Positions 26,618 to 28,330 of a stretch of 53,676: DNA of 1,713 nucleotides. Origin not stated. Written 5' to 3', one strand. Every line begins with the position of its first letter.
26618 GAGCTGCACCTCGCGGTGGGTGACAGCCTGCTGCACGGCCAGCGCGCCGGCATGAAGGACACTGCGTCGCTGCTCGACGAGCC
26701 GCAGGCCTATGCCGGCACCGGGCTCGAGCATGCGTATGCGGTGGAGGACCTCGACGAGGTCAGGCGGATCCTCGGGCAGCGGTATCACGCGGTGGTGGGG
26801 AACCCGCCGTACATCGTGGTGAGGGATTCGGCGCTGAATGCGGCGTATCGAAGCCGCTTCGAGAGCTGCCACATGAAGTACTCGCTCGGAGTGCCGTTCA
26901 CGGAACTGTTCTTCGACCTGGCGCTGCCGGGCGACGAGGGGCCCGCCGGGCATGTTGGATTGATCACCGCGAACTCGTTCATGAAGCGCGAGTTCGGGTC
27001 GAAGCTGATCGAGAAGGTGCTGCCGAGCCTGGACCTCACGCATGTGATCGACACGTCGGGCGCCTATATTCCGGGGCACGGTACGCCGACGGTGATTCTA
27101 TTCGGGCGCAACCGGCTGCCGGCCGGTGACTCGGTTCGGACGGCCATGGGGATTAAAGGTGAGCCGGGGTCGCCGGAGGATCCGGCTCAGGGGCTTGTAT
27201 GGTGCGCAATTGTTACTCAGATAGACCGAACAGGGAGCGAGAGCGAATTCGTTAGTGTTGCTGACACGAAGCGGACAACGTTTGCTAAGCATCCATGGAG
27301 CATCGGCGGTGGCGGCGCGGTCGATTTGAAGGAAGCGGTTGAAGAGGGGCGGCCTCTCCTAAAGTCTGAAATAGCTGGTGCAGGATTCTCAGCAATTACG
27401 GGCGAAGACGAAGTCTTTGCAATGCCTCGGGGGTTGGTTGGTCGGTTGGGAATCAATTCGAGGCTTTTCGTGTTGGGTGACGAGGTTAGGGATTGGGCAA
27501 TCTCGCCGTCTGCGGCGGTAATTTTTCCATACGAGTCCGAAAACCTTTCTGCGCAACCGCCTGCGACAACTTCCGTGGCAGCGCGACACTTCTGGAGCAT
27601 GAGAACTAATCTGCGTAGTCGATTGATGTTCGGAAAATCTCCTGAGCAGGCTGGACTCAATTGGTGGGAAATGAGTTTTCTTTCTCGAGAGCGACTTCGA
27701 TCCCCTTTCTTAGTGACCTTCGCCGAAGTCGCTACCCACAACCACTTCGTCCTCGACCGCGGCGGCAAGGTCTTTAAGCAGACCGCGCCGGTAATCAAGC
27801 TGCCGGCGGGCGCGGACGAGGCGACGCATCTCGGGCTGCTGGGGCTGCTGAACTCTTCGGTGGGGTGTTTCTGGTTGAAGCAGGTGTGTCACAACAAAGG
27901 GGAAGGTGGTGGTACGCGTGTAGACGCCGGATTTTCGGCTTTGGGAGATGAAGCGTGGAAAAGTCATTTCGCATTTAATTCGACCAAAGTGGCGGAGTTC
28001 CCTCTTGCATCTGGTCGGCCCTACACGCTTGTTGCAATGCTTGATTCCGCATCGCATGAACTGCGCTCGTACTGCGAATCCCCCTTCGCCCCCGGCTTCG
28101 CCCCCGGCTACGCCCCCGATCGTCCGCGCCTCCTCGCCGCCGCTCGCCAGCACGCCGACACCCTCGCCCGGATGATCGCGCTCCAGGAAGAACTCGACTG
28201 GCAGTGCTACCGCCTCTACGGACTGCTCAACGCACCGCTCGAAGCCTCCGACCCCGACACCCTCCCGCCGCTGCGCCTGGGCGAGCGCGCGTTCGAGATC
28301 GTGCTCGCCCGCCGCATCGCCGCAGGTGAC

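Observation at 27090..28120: pglX is a compositional mosaic: a roughly 1-kb low-GC block in the region expected to carry target recognition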

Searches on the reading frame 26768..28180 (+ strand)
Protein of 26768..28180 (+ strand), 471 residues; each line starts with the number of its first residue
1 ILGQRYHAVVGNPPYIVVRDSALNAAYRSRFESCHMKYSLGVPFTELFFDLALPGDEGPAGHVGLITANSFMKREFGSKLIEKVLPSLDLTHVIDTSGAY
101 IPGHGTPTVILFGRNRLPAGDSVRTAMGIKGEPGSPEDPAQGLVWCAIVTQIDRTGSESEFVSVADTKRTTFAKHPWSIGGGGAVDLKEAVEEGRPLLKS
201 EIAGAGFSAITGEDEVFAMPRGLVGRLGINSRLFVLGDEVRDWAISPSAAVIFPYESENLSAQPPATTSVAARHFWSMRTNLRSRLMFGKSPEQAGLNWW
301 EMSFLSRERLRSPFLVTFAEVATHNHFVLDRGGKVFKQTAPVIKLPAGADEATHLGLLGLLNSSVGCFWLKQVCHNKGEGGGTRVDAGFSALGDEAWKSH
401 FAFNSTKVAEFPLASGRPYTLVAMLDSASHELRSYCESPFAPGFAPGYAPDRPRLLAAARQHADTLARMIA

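Call 68: search_solved_structures(query=A4, max_evalue=1, show_alignments=3)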
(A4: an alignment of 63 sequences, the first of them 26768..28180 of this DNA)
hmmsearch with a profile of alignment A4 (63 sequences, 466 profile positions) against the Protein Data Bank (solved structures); distinct sequences matched with E-value up to 1: 6.
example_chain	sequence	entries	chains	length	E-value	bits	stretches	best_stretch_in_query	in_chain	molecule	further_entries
8cxz_A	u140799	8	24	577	6.2e-10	41.5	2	185-376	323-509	Site-specific DNA-methyltransferase (adenine-specific)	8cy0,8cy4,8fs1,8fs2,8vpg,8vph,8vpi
7lni_A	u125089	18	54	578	6.2e-10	41.5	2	185-376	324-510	Site-specific DNA-methyltransferase (adenine-specific)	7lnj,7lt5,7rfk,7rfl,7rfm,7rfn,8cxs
7qw5_A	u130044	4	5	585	0.0018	20.2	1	174-369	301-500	Modification methylase BseCI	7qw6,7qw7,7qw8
9ewz_C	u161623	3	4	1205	0.38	12.5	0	1-19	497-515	Adenine-specific methyltransferase BrxX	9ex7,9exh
8c45_A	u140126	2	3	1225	0.44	12.3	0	1-19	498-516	site-specific DNA-methyltransferase (adenine-specific)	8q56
8zek_A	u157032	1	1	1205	0.55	12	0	1-19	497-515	site-specific DNA-methyltransferase (adenine-specific)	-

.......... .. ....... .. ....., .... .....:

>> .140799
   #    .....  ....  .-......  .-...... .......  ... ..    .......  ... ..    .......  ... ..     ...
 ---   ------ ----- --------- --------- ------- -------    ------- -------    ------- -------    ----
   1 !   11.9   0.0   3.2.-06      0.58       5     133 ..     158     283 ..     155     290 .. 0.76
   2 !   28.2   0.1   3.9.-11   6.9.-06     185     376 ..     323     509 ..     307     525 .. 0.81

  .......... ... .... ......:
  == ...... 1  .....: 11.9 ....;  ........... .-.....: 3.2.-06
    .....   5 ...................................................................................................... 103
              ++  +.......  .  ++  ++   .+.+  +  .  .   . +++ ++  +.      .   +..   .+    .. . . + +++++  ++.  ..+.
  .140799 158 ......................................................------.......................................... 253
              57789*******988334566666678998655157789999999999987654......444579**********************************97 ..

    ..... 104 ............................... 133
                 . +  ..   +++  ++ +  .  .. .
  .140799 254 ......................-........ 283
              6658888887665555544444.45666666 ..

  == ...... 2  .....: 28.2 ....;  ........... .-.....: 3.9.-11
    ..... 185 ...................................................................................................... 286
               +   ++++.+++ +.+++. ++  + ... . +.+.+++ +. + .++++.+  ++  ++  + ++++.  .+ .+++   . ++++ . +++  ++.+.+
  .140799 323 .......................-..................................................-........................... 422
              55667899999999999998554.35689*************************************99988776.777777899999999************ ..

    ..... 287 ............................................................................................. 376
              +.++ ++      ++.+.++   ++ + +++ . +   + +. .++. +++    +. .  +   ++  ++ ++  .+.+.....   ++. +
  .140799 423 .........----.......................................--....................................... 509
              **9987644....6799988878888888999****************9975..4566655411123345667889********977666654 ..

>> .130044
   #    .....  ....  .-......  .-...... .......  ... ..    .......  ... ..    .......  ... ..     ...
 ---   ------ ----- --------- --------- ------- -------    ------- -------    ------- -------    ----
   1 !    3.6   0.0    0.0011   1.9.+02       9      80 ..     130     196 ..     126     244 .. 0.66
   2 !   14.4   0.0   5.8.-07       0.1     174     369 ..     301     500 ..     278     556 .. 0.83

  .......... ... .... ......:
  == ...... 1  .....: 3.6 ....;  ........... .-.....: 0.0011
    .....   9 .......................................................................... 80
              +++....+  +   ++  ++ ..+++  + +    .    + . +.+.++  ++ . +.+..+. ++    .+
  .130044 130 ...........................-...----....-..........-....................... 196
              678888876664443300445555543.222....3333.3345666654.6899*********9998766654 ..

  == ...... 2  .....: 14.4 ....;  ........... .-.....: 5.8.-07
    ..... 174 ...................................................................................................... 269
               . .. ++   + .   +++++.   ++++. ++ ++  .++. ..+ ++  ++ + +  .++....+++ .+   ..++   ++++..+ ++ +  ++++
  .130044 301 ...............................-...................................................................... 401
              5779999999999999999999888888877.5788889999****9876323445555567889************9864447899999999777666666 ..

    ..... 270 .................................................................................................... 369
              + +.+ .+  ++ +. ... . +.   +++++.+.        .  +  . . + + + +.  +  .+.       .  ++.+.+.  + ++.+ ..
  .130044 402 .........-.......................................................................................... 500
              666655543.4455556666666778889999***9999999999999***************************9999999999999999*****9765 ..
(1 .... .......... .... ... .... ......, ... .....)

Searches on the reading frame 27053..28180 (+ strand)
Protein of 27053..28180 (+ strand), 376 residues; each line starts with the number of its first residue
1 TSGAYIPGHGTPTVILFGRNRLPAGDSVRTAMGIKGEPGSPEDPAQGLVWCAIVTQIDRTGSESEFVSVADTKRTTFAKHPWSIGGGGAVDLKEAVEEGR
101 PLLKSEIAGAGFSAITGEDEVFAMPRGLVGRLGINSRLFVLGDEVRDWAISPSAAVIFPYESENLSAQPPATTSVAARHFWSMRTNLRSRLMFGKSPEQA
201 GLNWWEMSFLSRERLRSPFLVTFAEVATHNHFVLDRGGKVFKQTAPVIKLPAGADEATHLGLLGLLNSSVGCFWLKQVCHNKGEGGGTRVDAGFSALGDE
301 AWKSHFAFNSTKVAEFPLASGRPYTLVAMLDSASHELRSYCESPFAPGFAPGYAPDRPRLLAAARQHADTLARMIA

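Call 61: predict_structure(alignment_id=A3)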
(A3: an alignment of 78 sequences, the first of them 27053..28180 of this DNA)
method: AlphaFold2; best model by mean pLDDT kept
length: 376 residues; sequences in the alignment: 78
mean_pLDDT: 68.1   pTM: 0.42
mean pLDDT of the five models: 68.1, 67.1, 66.9, 65.2, 65.0
residues with pLDDT >= 90: 75; 70-90: 107; 50-70: 101; < 50: 93
segments of 3 or more residues with pLDDT < 50: 1-22, 80-90, 222-236, 238-247, 281-315
pLDDT, mean of each block of 10 residues (from residue 1): 35 41 66 64 70 79 84 68 45 62 61 65 92 89 72 91 90 93 92 89 90 76 39 40 47 62 63 60 40 38 42 50 77 89 74 80 93 88
secondary structure, 60 per line:
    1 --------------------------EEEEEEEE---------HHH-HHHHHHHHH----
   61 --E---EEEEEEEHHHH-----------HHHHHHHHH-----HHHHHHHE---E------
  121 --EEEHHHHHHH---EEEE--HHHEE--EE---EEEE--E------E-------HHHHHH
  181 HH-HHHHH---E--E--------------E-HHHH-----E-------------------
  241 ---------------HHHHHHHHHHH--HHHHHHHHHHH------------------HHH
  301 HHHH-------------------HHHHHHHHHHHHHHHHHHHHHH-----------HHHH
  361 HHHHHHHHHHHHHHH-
elements in order: E27-34 H48-56 E67-73 H74-77 H89-97 H103-109 E123-125 H126-132 E136-139 E154-157 H175-182 H184-188 H212-215 H256-266 H269-279 H298-304 H324-345 H357-375

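Call 63: fold_search(model_id=the predicted structure, library=pdb)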
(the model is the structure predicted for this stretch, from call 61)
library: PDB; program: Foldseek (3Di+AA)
matches with E <= 10: 44; with E <= 0.001: 0
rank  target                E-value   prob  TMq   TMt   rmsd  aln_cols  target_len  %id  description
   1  8snb_2A               2.3e+00  0.04  0.12  0.17  45.6       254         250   12  atomic model of sea urchin sperm doublet microtubule (48-nm periodicity) (released 2023-06-28)
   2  8glv_5V               2.5e+00  0.08  0.12  0.22  47.1       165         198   10  96-nm repeat unit of doublet microtubules from Chlamydomonas reinhardtii flagella (released 2023-05-31)
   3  9d5n_CC               2.8e+00  0.04  0.12  0.19  46.9       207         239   14  48-nm doublet microtubule from Trichomonas vaginalis strain G3 (released 2025-05-14)
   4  5oql_H                4.4e+00  0.04  0.10  0.17  21.1       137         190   14  Cryo-EM structure of the 90S pre-ribosome from Chaetomium thermophilum (released 2017-10-11)
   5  3lq7_B                5.0e+00  0.10  0.12  0.21  10.0        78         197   17  Crystal structure of glutathione s-transferase from agrobacterium tumefaciens str. c58 (released 2010-02-23)
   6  3lq7_A                5.3e+00  0.10  0.12  0.21  10.0        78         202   17  Crystal structure of glutathione s-transferase from agrobacterium tumefaciens str. c58 (released 2010-02-23)
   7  7bgm_A                6.0e+00  0.10  0.08  0.13   5.3        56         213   16  Crystal structure of MtHISN2, a bifunctional enzyme from the histidine biosynthetic pathway (released 2021-05-19)
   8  8snb_2B               6.0e+00  0.02  0.12  0.17  47.0       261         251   13  atomic model of sea urchin sperm doublet microtubule (48-nm periodicity) (released 2023-06-28)
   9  4zki_B                6.7e+00  0.35  0.11  0.20   3.5        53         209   21  The crystal structure of Histidine Kinase YycG with ADP (released 2016-05-04)
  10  5l89_c                6.7e+00  0.23  0.12  0.49   8.6        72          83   10  Crystal structure of Rhodospirillum rubrum Rru_A0973 mutant E32A (released 2016-08-31)
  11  5l8b_V                6.7e+00  0.23  0.12  0.49   8.6        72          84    8  Crystal structure of Rhodospirillum rubrum Rru_A0973 mutant E62A (released 2016-08-31)
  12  5l8b_B                6.7e+00  0.23  0.12  0.46   8.5        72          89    8  Crystal structure of Rhodospirillum rubrum Rru_A0973 mutant E62A (released 2016-08-31)
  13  1dov                  6.7e+00  0.11  0.10  0.18   4.4        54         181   18  CRYSTAL STRUCTURE OF THE ALPHA-CATENIN DIMERIZATION DOMAIN (released 2000-07-12)
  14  9e78_0Z               6.7e+00  0.05  0.11  0.18  38.6       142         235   11  48-nm repeat of the Leishmania tarentolae doublet microtubule (released 2025-03-12)
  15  6lqo_J                6.7e+00  0.04  0.09  0.23  10.8       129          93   12  EBV tegument protein BBRF2/BSRF1 complex (released 2020-10-07)
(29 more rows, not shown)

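Call 64: search_protein_families(library=pfam, proteins=[window:27053-28180:+], max_evalue=10)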
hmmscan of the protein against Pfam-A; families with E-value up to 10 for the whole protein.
window:27053-28180:+ (376 aa): 0 families

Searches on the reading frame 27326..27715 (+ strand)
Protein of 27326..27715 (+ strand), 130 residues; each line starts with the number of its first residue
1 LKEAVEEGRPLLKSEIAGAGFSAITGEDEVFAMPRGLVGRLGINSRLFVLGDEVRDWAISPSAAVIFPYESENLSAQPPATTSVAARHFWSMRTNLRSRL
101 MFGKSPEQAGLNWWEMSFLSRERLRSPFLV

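Call 64: search_protein_families(library=pfam, proteins=[window:27326-27715:+], max_evalue=10)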
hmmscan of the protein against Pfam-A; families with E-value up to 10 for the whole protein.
window:27326-27715:+ (130 aa): 1 family
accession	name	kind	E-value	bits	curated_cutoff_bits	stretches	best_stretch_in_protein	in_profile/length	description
PF20450.4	PPV_E1_DBD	-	0.16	12.7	25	1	65-107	87-129/140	Papillomavirus E1, DNA-binding domain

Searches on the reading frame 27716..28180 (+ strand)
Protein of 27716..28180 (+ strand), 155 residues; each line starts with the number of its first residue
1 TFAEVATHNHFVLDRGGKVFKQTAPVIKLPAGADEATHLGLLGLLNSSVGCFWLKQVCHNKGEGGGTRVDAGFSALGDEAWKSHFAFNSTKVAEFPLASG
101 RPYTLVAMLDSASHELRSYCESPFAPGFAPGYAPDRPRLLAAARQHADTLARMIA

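Call 64: search_protein_families(library=pfam, proteins=[window:27716-28180:+], max_evalue=10)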
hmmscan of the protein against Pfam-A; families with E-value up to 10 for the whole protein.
window:27716-28180:+ (155 aa): 1 family
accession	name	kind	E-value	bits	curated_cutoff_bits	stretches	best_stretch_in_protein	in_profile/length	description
PF11034.13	Grg1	-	0.23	12.2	25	1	55-80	28-53/67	Glucose-repressible protein Grg1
